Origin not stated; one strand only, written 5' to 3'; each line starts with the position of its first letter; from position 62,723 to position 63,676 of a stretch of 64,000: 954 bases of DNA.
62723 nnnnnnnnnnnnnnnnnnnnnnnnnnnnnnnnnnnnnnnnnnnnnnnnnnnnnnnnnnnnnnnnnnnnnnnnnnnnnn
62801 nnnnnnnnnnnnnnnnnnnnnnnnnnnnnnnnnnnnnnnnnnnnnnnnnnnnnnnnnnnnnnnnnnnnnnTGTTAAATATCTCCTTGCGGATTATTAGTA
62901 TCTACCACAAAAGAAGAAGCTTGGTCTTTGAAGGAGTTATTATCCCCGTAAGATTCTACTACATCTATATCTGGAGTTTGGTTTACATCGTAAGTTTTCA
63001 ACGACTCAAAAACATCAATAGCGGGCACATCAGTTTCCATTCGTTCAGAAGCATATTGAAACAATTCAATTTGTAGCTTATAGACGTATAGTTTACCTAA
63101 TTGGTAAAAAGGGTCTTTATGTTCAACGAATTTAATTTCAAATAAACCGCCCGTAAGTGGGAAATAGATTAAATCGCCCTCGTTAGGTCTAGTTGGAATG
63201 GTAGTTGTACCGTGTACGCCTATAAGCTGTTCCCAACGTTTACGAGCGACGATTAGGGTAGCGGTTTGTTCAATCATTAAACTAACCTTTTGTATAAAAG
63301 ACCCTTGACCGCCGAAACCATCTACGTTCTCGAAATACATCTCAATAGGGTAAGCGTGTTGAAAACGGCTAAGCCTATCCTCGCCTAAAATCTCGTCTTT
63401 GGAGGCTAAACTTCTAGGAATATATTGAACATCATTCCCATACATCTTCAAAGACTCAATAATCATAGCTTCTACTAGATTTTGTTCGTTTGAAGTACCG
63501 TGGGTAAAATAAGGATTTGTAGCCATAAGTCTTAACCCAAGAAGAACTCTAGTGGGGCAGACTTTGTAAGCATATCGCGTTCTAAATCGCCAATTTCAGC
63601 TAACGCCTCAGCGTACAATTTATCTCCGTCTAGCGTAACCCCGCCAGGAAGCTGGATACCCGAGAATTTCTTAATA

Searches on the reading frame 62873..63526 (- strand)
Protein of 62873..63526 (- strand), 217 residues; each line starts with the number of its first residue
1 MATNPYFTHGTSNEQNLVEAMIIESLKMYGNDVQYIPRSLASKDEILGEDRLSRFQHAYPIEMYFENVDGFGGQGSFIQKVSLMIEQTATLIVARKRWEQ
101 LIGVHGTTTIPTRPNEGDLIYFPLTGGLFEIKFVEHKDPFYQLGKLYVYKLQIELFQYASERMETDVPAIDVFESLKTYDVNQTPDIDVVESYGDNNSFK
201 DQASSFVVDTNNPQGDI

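Call 58: find_encoding_contigs(protein=window:62873-63526:-, flank=10000, max_places=3)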
Protein window:62873-63526:- (217 aa): 3 contigs read that carry it; 2 places shown.
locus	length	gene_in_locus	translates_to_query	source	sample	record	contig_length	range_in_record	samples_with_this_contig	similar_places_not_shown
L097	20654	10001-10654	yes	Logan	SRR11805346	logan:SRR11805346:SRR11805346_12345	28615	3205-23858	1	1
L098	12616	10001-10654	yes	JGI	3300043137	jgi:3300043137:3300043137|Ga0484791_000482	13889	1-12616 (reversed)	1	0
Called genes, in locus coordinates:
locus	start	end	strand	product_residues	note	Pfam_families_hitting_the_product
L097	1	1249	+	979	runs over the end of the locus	PF09215:Phage-Gp8 (faint)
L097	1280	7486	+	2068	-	PF16075:DUF4815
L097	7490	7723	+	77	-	-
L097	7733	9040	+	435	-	-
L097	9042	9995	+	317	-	PF26809:Phage_T4_gp13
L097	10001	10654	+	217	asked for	PF11649:T4_neck-protein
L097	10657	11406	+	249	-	PF16724:T4-gp15_tss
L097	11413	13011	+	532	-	PF03237:Terminase_6N, PF17289:Terminase_6C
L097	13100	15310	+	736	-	PF22671:Gp18_domIII_N (weak), PF04984:Phage_sheath_1, PF17482:Phage_sheath_1C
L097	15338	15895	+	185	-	PF23849:Phage_TTP_2, PF06841:Phage_T4_gp19 (weak)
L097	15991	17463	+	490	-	PF07230:Portal_T4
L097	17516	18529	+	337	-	-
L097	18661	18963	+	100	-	-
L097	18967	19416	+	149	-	-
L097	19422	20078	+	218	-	PF03420:Peptidase_S77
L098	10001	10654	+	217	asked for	PF11649:T4_neck-protein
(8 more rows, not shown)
